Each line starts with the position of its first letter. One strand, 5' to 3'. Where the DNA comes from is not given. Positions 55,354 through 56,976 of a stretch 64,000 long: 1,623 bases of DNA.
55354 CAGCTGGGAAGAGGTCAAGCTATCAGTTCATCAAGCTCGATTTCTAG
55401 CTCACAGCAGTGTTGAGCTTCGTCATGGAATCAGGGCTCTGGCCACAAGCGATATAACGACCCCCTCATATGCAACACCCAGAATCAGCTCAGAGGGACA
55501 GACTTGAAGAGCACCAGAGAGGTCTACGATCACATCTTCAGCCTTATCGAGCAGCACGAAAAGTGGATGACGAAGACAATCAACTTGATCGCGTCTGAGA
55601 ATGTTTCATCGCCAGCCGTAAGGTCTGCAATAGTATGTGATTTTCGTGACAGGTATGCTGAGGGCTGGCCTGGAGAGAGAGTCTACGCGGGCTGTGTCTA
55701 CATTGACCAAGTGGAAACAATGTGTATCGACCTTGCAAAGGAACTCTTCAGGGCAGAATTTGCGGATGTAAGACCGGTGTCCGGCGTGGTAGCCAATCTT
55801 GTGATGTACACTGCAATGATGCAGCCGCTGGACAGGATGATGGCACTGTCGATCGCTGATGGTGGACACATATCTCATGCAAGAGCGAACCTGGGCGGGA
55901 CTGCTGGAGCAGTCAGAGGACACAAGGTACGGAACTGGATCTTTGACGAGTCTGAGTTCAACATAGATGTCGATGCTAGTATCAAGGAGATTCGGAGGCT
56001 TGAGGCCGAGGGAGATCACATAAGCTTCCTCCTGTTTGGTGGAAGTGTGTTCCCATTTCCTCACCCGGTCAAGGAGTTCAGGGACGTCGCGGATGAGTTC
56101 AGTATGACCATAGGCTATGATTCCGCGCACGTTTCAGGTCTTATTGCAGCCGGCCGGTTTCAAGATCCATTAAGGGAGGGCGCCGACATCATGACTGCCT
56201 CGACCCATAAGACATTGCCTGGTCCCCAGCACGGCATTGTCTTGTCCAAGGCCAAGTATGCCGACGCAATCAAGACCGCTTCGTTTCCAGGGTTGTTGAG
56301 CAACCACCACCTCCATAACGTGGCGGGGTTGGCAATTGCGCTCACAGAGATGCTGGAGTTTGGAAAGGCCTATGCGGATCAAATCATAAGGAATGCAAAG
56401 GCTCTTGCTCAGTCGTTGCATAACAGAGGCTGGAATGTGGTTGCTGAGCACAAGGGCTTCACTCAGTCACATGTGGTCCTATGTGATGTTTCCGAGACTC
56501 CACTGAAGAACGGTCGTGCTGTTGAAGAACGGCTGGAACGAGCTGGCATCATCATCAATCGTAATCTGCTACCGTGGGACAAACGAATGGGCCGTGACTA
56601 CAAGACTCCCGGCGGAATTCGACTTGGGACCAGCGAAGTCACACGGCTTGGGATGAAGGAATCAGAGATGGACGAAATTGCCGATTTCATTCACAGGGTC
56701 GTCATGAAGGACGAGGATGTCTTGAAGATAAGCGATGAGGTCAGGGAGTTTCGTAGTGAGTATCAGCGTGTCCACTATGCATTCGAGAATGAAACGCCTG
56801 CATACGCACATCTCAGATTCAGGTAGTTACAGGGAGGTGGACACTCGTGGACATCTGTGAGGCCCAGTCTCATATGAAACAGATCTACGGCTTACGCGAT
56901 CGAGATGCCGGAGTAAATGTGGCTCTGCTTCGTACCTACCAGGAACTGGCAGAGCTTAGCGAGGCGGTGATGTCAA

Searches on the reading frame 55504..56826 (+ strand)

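Call 51: search_protein_families(library=pfam, proteins=[window:55504-56826:+])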
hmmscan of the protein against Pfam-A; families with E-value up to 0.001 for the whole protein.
window:55504-56826:+ (440 aa): 3 families
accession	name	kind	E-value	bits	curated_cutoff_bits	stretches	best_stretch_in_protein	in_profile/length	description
PF00464.25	SHMT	-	8.3e-79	265.5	27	1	9-396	6-399/399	Serine hydroxymethyltransferase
PF00155.27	Aminotran_1_2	-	3.7e-05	23.5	19.7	1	149-320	123-305/361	Aminotransferase class I and II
PF03841.19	SelA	-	4.7e-05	23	22.8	1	212-286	189-262/367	L-seryl-tRNA selenium transferase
